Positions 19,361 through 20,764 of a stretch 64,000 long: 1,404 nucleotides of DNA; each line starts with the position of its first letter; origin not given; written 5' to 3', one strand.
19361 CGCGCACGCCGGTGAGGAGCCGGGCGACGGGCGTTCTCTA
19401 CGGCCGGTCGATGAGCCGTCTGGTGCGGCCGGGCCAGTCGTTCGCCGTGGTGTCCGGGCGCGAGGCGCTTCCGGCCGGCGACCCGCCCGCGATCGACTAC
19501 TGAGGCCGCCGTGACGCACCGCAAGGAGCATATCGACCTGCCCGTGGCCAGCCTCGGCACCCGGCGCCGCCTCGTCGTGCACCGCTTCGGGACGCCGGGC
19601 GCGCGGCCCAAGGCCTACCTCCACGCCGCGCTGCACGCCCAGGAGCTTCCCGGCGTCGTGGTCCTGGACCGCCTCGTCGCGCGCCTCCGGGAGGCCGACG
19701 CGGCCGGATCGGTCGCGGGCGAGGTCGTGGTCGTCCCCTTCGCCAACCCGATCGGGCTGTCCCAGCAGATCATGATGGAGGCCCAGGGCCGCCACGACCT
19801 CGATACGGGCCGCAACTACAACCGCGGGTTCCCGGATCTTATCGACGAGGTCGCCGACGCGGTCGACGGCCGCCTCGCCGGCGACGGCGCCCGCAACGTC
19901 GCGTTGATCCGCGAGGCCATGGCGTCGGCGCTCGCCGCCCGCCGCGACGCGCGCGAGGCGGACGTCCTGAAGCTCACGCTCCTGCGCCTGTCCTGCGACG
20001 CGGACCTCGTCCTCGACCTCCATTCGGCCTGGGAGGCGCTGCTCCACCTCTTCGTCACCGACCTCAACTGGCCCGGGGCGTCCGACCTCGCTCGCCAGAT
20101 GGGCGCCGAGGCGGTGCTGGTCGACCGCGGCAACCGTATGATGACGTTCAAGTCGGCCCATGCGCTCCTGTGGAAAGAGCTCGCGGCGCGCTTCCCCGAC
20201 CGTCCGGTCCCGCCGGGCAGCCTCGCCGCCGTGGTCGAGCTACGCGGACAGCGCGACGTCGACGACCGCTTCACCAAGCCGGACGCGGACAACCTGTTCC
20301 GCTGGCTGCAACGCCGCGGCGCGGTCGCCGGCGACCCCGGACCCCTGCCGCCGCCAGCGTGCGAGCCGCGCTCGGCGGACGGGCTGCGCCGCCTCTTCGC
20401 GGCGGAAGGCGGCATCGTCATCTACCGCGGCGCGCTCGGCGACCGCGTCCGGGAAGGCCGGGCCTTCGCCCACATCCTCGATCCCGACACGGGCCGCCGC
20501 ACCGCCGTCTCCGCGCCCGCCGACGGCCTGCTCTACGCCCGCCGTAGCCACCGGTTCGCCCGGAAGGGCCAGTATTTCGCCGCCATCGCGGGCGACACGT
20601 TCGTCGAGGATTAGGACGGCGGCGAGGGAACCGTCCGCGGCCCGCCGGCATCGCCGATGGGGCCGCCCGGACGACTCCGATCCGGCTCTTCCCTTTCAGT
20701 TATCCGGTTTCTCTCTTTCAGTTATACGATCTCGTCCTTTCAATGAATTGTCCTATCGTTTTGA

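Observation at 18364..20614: Tandem AstE/AspA-family paralogs with divergent second metal/acid motif (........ vs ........)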

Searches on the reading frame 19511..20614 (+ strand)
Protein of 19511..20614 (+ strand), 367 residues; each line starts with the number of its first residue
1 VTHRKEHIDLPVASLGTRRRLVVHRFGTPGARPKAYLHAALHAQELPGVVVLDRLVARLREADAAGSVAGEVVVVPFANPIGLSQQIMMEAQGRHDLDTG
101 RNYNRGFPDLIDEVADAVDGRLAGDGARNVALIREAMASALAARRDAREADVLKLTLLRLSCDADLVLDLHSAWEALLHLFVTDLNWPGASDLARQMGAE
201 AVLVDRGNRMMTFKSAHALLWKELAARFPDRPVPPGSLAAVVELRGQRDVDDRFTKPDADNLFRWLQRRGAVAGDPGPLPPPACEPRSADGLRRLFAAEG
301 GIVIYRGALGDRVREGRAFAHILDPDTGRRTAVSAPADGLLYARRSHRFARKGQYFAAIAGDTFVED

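Call 3: search_protein_families(library=pfam, proteins=[window:19511-20614:+], max_evalue=0.01)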
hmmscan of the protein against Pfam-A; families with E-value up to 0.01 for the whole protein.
window:19511-20614:+ (367 aa): 1 family
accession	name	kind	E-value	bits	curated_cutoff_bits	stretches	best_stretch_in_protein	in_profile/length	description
PF24827.1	AstE_AspA_cat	-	3.9e-15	56.3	25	2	33-109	3-66/192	Succinylglutamate desuccinylase/Aspartoacylase catalytic domain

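Call 4: search_protein_families(library=ncbifam, proteins=[window:19511-20614:+], max_evalue=0.01)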
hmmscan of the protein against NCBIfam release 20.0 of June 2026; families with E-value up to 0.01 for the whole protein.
window:19511-20614:+ (367 aa): 1 family
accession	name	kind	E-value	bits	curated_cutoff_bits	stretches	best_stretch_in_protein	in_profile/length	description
TIGR02994.1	ectoine_eutE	equivalog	1.4e-05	24.2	402.7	0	30-112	45-117/325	N(2)-acetyl-L-2,4-diaminobutanoate deacetylase DoeB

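Call 7: search_solved_structures(query=window:19511-20614:+, max_evalue=1, show_alignments=3)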
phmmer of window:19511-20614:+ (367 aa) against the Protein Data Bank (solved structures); distinct sequences matched with E-value up to 1: 6.
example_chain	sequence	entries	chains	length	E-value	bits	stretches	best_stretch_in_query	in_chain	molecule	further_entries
8ein_A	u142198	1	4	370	3.2e-69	237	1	6-362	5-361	Succinylglutamate desuccinylase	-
8eip_A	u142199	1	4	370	2.2e-68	234.3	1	6-362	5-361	Succinylglutamate desuccinylase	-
3fmc_A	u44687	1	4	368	3.1e-17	66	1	14-340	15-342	Putative succinylglutamate desuccinylase / aspartoacylase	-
3lwu_A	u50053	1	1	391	2e-14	56.7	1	12-327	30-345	Succinylglutamate desuccinylase/aspartoacylase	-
3na6_A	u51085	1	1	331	0.012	18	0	30-111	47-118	Succinylglutamate desuccinylase/aspartoacylase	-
2qj8_A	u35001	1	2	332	0.058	15.8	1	30-113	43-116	Mlr6093 protein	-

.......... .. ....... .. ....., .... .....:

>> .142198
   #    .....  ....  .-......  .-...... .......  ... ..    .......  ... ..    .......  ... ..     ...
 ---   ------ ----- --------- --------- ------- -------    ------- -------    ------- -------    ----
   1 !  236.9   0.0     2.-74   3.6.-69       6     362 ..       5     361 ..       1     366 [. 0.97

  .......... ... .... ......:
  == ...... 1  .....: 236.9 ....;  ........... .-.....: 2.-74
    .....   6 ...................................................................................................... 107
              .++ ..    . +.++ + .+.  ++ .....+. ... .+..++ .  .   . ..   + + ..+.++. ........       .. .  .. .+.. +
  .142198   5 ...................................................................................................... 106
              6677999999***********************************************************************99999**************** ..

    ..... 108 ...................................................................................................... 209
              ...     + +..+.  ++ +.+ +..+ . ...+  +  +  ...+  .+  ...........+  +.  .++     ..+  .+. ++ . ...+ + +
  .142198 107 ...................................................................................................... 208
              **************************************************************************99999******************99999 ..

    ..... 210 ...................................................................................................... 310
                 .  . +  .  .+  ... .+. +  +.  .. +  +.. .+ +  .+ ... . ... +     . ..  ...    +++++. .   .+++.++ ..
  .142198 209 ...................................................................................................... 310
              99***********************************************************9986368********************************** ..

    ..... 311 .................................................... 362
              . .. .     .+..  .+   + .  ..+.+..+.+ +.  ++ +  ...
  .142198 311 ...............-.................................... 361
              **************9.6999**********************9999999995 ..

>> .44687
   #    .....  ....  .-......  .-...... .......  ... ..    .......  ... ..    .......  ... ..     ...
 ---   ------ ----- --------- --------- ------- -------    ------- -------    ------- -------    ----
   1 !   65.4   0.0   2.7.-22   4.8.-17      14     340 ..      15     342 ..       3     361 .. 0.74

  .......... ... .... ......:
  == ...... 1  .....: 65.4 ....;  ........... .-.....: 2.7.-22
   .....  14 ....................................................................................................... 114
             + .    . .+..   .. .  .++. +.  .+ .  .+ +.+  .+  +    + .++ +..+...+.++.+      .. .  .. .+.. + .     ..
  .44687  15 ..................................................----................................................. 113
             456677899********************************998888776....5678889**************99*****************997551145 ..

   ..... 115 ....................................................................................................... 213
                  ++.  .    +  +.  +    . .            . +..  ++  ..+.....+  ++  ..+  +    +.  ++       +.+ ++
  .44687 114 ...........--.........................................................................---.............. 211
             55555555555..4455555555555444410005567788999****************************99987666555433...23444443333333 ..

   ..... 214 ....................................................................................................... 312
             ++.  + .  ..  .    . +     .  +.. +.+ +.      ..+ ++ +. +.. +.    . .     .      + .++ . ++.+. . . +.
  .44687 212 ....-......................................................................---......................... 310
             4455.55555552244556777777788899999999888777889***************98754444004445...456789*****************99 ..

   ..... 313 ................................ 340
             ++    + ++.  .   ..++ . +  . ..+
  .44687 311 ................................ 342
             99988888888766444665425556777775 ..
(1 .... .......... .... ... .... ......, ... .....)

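Call 18: find_homologous_proteins(query=window:19511-20614:+, max_evalue=1e-10)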
Query window:19511-20614:+ (367 aa): 658 proteins with E <= 1e-10 among 8000 candidates; the best 120 are listed.
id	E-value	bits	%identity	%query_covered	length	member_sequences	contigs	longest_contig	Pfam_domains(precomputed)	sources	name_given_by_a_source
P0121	1.0e-238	809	100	100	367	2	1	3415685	PF24827.2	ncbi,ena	-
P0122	6.0e-198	675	84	100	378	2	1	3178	PF24827.2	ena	-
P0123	4.5e-184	630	77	100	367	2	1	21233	PF24827.2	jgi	-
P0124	1.6e-183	628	76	100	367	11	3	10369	PF24827.2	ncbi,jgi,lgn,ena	jgi:predicted deacylase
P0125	8.8e-181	619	75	100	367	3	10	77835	PF24827.2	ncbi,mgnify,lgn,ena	mgnify:CR=1 FL=1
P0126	3.9e-180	617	76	100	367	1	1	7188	PF24827.2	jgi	-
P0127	5.7e-178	610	73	100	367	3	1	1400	PF24827.2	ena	-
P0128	2.0e-176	605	72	100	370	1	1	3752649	PF24827.2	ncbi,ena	-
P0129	2.2e-173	595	79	92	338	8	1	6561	PF24827.2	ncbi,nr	ncbi:MAG: succinylglutamate desuccinylase/aspartoacylase family protein, partial [Rhodospirillaceae 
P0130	1.3e-172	592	72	100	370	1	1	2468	PF24827.2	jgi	jgi:predicted deacylase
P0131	1.2e-168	579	72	100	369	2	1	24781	PF24827.2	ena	-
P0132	1.4e-167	575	70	100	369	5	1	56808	PF24827.2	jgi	jgi:uncharacterized protein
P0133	1.4e-165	569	72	99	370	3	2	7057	PF24827.2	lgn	-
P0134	5.8e-164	564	70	100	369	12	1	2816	PF24827.2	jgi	jgi:uncharacterized protein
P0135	9.2e-163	560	70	100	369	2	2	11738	PF24827.2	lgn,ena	-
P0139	1.0e-157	543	68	100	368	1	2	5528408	PF24827.2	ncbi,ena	-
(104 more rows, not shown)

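Call 21: find_related_loci(query=A1, collection=genome_contigs, flank=10000)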
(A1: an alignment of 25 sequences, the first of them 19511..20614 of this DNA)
Query A1 (367 aa) in genome_contigs; peptide patterns used: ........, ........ (x = any residue, [..] = any of these).
599 stretches matched a pattern (row limit reached: there are more); 9 encode a relative of the query (tblastn E <= 1e-3); 9 distinct loci.
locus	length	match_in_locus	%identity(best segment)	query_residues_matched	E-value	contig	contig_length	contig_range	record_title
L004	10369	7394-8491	76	1-366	0e+0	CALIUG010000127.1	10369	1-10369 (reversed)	MAG: uncultured Alphaproteobacteria bacterium isolate S1_Bin_Bin_233_1 genome assembly, contig: c_000001328899, whole ge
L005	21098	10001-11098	75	1-366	0e+0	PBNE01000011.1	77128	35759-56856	MAG: Rhodospirillaceae bacterium isolate SP197 121506, whole genome shotgun sequence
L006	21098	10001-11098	72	1-366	3e-179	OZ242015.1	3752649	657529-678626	MAG: Alphaproteobacteria bacterium isolate 50360e3c-73a9-49b7-927d-5f9a8779493f genome assembly, chromosome: 1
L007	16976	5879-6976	70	1-366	1e-167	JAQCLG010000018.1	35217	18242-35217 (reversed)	MAG: Proteobacteria bacterium isolate casp40-mb.99 NODE_2812_length_35217_cov_0.091150, whole genome shotgun sequence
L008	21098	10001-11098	70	1-366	2e-164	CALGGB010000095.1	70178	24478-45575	MAG TPA_asm: uncultured Rhodospirillaceae bacterium isolate ERR2206780_bin.111_CONCOCT_v1.1_MAG genome assembly, contig:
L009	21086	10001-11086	69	1-365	2e-156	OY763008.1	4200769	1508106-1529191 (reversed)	MAG: Alphaproteobacteria bacterium isolate c3f7fb18-987a-4481-a40f-6ef58412cdbb genome assembly, chromosome: 1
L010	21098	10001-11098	68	1-366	1e-155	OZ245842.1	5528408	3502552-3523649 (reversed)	MAG: Alphaproteobacteria bacterium isolate 8fa29e53-599d-4395-9acb-6f40a3095647 genome assembly, chromosome: 1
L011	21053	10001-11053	64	4-362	3e-140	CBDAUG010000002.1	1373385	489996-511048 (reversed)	MAG: Alphaproteobacteria bacterium isolate 85bc8abf-2a0b-40a6-bf12-b11200afe27e genome assembly, contig: contig_2, whole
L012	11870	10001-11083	42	4-365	2e-71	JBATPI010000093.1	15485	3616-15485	MAG: Paracoccaceae bacterium isolate MFD10525_ilm_asm_bin14 k127_37479, whole genome shotgun sequence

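Call 24: find_encoding_contigs(protein=P0132, flank=10000, max_places=2)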
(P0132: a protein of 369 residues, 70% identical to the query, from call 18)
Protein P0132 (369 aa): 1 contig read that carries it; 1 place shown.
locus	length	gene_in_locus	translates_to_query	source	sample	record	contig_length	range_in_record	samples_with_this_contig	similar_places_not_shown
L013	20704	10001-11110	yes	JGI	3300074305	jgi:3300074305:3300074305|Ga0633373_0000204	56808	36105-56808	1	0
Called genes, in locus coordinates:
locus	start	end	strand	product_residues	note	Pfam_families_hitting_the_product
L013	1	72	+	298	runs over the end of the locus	PF12911:OppC_N, PF00528:BPD_transp_1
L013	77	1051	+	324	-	PF00005:ABC_tran, PF13304:AAA_21 (weak), PF08352:oligo_HPY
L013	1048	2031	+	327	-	PF00005:ABC_tran, PF08352:oligo_HPY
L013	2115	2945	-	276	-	PF06339:Ectoine_synth, PF07883:Cupin_2 (weak), PF06339:Ectoine_synth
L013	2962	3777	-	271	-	PF06339:Ectoine_synth, PF07883:Cupin_2 (faint), PF06339:Ectoine_synth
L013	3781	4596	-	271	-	PF06339:Ectoine_synth, PF07883:Cupin_2 (weak), PF06339:Ectoine_synth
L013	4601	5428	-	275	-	PF06339:Ectoine_synth, PF07883:Cupin_2 (weak), PF06339:Ectoine_synth, PF07883:Cupin_2 (weak)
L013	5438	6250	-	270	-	PF06339:Ectoine_synth, PF14525:AraC_binding_2 (faint), PF07883:Cupin_2 (weak), PF12852:Cupin_6 (faint), PF05899:Cupin_3 (faint), PF02311:AraC_binding (faint), PF06339:Ectoine_synth, PF07883:Cupin_2 (weak)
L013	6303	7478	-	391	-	PF01571:GCV_T, PF08669:GCV_T_C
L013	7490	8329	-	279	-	PF06339:Ectoine_synth, PF07883:Cupin_2 (weak), PF06339:Ectoine_synth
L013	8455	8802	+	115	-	PF07883:Cupin_2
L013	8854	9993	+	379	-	PF24827:AstE_AspA_cat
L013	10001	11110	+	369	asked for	PF24827:AstE_AspA_cat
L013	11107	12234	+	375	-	PF24827:AstE_AspA_cat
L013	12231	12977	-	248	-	PF00497:SBP_bac_3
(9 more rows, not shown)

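Call 25: find_encoding_contigs(protein=P0139, flank=10000, max_places=2)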
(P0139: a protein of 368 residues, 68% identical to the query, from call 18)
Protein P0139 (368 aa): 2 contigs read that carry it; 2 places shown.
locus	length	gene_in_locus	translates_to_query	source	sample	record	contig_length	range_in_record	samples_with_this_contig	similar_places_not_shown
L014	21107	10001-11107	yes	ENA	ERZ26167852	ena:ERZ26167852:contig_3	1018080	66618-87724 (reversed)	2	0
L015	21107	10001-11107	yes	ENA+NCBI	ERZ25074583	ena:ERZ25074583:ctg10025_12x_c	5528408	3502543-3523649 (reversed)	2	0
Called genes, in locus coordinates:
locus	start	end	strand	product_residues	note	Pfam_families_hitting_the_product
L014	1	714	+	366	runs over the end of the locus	PF00355:Rieske, PF00848:Ring_hydroxyl_A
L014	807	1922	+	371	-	PF08238:Sel1, PF05036:SPOR (weak)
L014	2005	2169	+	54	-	-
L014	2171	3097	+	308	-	PF00892:EamA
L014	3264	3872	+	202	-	PF01022:HTH_5 (faint), PF12802:MarR_2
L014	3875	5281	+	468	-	PF01654:Cyt_bd_oxida_I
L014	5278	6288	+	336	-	PF02322:Cyt_bd_oxida_II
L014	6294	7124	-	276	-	PF06339:Ectoine_synth, PF07883:Cupin_2 (faint), PF02311:AraC_binding (faint), PF06339:Ectoine_synth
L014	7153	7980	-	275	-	PF06339:Ectoine_synth, PF07883:Cupin_2 (faint), PF06339:Ectoine_synth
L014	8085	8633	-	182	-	-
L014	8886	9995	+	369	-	PF24827:AstE_AspA_cat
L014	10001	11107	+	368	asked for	PF24827:AstE_AspA_cat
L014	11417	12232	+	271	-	-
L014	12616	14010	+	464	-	-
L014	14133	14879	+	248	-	PF06035:Peptidase_C93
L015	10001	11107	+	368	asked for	PF24827:AstE_AspA_cat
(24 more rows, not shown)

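Call 26: find_encoding_contigs(protein=P0125, flank=10000, max_places=3)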
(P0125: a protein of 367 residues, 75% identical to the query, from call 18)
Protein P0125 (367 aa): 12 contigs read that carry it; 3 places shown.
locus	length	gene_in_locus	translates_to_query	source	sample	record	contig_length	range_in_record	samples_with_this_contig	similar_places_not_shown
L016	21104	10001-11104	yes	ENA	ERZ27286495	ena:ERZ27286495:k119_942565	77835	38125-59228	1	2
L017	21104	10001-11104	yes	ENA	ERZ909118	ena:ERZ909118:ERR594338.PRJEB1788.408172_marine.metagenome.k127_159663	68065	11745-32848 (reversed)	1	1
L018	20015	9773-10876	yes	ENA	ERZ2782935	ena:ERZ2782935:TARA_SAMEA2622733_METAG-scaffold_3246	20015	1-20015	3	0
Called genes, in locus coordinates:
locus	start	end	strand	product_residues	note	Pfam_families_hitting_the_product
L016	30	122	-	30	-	-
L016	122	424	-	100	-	PF13487:HD_5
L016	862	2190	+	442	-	PF01979:Amidohydro_1, PF07969:Amidohydro_3 (faint), PF12890:DHOase (weak)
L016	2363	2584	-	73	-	-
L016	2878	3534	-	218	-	PF02798:GST_N, PF13417:GST_N_3, PF13409:GST_N_2, PF00043:GST_C (weak)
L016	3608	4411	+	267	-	PF00561:Abhydrolase_1, PF12697:Abhydrolase_6, PF12146:Hydrolase_4, PF03096:Ndr (weak)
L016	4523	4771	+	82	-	-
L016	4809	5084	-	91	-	-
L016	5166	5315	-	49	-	-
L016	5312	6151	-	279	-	PF06339:Ectoine_synth, PF07883:Cupin_2 (weak), PF06339:Ectoine_synth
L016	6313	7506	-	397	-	PF01571:GCV_T, PF08669:GCV_T_C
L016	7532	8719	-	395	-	PF00355:Rieske, PF00848:Ring_hydroxyl_A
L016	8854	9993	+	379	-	PF24827:AstE_AspA_cat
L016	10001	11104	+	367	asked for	PF24827:AstE_AspA_cat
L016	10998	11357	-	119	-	-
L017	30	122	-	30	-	-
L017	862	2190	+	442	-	PF01979:Amidohydro_1, PF07969:Amidohydro_3 (faint), PF12890:DHOase (weak)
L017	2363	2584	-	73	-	-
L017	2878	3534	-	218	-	PF02798:GST_N, PF13417:GST_N_3, PF13409:GST_N_2, PF00043:GST_C (weak)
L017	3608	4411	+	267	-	PF00561:Abhydrolase_1, PF12697:Abhydrolase_6, PF12146:Hydrolase_4, PF03096:Ndr (weak)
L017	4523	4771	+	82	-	-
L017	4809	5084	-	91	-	-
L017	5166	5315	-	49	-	-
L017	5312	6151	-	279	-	PF06339:Ectoine_synth, PF07883:Cupin_2 (weak), PF06339:Ectoine_synth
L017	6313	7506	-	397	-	PF01571:GCV_T, PF08669:GCV_T_C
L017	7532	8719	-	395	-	PF00355:Rieske, PF00848:Ring_hydroxyl_A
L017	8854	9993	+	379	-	PF24827:AstE_AspA_cat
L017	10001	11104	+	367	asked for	PF24827:AstE_AspA_cat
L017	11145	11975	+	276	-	-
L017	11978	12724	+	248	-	PF00106:adh_short, PF01370:Epimerase (weak), PF08659:KR, PF13561:adh_short_C2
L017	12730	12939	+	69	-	-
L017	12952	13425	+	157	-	PF00083:Sugar_tr, PF07690:MFS_1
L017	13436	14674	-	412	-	PF00266:Aminotran_5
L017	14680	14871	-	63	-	-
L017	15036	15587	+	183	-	PF02627:CMD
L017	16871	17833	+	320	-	PF16868:NMT1_3, PF09084:NMT1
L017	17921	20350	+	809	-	PF06808:DctM, PF11874:DUF3394 (weak)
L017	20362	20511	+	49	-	-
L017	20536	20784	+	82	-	PF00582:Usp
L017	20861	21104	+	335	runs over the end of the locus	PF17396:DUF1611_N, PF07755:DUF1611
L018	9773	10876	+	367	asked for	PF24827:AstE_AspA_cat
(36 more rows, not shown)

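Call 36: find_encoding_contigs(protein=P0121, flank=1000, max_places=2)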
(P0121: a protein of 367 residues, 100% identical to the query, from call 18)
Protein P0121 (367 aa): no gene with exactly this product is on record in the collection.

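Call 53: predict_structure(alignment_id=A3)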
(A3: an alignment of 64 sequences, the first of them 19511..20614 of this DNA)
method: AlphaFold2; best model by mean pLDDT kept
length: 367 residues; sequences in the alignment: 64
mean_pLDDT: 95.4   pTM: 0.93
mean pLDDT of the five models: 95.4, 95.1, 95.0, 93.4, 91.8
residues with pLDDT >= 90: 327; 70-90: 38; 50-70: 2; < 50: 0
segments of 3 or more residues with pLDDT < 50: none
pLDDT, mean of each block of 10 residues (from residue 1): 92 86 97 98 92 98 98 97 85 83 94 98 98 98 91 96 98 95 97 98 96 97 98 97 95 98 99 98 97 96 96 98 97 98 94 97 89
secondary structure, 60 per line:
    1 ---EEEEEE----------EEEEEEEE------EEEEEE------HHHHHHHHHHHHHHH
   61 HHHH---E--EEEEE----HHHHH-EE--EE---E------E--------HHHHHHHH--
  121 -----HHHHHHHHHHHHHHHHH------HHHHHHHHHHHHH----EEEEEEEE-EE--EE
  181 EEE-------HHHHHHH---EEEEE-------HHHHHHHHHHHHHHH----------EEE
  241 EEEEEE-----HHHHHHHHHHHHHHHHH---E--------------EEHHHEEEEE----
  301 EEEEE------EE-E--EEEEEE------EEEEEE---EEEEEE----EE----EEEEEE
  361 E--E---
elements in order: E4-9 E20-27 E34-39 H46-64 E71-75 H80-84 H111-118 H126-142 H149-161 E166-173 E179-183 H191-197 E201-205 H213-227 E238-246 H252-268 E292-296 E301-305 E318-323 E330-335 E339-344 E355-361
